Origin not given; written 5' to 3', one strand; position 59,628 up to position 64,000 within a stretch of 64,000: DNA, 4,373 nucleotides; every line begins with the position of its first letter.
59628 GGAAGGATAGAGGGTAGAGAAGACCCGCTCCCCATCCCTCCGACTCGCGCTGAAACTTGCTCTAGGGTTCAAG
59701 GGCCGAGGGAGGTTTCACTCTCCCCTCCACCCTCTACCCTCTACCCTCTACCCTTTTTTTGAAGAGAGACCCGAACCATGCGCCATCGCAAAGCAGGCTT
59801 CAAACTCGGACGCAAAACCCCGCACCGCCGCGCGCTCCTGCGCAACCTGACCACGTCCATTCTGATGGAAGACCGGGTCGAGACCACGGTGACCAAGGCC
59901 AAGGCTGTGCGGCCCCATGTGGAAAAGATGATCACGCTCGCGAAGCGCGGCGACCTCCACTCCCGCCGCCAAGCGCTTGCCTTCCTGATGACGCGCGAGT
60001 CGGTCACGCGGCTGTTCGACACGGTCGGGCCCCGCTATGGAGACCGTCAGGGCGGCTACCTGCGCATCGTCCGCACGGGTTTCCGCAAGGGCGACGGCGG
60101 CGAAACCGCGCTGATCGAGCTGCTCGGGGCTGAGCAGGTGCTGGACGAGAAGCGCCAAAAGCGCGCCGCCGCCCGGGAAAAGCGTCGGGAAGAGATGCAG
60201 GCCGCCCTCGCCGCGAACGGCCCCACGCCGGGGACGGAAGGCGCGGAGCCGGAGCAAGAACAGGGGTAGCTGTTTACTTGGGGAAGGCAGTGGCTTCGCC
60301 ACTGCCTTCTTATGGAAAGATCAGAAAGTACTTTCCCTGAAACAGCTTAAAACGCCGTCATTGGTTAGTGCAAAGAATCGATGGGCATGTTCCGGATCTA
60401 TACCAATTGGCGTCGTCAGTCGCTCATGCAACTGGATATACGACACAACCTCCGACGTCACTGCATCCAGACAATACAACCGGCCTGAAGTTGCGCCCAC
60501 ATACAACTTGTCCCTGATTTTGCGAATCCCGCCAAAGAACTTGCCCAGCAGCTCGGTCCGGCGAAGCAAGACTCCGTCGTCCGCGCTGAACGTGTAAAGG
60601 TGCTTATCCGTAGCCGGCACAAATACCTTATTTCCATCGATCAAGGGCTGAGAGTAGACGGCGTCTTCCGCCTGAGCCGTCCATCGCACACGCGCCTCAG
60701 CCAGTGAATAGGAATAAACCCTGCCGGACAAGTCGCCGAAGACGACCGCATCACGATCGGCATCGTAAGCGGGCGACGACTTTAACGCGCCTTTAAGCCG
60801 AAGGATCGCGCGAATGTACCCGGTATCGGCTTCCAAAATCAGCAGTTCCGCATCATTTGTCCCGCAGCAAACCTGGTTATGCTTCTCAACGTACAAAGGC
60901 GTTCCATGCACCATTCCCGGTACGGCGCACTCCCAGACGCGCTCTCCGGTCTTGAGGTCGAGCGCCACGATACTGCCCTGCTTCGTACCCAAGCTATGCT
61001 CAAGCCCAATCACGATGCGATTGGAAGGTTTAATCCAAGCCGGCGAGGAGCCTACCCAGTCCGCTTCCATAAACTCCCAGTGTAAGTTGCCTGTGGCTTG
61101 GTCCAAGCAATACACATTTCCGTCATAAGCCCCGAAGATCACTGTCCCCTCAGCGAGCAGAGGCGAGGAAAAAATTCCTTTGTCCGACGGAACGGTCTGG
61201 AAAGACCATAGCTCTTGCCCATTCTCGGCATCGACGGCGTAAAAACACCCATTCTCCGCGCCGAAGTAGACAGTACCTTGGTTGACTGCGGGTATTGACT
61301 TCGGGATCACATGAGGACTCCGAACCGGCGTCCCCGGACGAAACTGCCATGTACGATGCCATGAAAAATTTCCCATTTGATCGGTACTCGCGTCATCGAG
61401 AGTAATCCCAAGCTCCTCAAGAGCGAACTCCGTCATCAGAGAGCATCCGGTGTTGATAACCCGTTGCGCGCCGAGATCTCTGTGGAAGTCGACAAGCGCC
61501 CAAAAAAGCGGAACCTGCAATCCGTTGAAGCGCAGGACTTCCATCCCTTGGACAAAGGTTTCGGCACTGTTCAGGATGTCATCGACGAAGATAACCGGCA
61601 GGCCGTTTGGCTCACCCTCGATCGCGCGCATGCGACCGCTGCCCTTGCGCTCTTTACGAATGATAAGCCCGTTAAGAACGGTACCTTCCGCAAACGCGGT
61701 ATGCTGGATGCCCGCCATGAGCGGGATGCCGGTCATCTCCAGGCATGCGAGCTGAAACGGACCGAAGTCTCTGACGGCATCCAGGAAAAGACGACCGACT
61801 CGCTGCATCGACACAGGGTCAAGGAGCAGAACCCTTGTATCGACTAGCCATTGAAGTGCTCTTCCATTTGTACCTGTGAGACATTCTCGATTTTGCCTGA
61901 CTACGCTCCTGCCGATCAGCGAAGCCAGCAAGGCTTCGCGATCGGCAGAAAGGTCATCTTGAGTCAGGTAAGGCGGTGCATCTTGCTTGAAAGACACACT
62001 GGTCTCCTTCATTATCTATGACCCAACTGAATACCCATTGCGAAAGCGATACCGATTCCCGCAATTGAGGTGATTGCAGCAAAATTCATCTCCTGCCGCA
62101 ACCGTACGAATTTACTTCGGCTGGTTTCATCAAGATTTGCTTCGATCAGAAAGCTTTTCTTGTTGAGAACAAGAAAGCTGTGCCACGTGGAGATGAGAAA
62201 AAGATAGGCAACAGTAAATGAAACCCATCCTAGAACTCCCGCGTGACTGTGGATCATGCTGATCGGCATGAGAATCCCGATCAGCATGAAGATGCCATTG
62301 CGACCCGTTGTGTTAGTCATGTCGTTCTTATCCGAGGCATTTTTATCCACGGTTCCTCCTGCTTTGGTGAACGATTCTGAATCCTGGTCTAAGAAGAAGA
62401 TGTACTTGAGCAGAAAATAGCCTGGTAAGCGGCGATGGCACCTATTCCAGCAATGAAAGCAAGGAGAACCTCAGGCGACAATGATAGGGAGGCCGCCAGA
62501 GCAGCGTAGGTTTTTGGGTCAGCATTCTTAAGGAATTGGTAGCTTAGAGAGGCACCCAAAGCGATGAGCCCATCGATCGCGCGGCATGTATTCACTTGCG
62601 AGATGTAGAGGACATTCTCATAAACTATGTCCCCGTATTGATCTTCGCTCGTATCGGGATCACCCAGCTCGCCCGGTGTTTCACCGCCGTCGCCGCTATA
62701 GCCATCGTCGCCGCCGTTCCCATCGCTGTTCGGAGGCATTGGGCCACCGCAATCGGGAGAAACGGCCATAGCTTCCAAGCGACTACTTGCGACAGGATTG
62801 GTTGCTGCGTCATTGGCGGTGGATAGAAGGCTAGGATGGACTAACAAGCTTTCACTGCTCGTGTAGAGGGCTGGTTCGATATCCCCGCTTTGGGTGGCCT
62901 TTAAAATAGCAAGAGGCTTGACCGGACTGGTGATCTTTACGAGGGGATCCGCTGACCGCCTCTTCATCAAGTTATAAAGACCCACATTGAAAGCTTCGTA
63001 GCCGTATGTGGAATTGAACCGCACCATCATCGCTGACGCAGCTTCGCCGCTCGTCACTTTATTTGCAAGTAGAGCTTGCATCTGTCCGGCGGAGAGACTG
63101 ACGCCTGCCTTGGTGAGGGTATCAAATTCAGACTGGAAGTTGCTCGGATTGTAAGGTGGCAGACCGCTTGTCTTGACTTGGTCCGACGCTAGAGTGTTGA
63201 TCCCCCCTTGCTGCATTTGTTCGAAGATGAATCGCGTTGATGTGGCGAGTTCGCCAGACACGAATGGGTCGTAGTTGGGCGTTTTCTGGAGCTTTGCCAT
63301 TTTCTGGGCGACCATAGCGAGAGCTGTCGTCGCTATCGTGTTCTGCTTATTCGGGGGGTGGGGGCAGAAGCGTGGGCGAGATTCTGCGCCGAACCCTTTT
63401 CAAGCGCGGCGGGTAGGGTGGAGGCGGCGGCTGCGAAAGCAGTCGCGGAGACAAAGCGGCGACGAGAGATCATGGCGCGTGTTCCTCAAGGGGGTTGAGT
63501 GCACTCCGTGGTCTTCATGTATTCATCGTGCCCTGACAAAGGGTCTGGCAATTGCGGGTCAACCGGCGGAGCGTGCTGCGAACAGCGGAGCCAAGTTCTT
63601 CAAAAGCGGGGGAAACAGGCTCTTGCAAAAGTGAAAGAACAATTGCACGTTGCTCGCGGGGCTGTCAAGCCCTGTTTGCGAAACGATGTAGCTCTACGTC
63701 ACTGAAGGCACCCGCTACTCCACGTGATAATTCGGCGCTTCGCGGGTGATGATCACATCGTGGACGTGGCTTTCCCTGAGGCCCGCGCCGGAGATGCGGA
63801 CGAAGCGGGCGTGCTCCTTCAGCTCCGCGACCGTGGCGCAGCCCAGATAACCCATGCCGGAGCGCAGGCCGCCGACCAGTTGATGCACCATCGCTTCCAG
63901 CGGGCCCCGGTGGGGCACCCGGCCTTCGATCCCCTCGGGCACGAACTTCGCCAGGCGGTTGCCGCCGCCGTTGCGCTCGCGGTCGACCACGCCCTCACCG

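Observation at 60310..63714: Lower-GC three-gene cassette wedged between rplQ and guaB: candidate uncharacterised acquired system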

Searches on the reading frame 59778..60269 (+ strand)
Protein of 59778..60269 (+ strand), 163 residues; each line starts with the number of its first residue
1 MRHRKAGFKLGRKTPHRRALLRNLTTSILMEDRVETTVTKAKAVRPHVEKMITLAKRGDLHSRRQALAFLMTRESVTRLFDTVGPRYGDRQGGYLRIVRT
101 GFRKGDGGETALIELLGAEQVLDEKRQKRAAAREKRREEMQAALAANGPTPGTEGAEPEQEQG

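Call 86: search_protein_families(library=pfam, proteins=[window:59778-60269:+], max_evalue=0.01)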
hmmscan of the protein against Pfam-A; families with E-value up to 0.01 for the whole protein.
window:59778-60269:+ (163 aa): 1 family
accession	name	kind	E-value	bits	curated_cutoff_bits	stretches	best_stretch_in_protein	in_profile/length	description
PF01196.24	Ribosomal_L17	-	3.1e-35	121.4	27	1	20-115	1-96/97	Ribosomal protein L17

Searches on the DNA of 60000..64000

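Call 22: search_rna_families(source=window, start=60000, end=64000, threshold=evalue, max_evalue=1)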
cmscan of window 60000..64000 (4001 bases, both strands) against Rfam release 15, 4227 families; matches with E-value up to 1: 2.
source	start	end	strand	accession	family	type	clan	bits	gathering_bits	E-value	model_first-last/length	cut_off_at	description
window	60271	60320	+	RF00711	mir-449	Gene; miRNA;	CL00087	21.7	60.4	0.22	1-86/86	no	mir-449 microRNA precursor family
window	60263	60316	+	RF01880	Xist_exon1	Gene; lncRNA;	-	18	50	0.1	31-85/85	no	X-chromosome inactivation gene exon 1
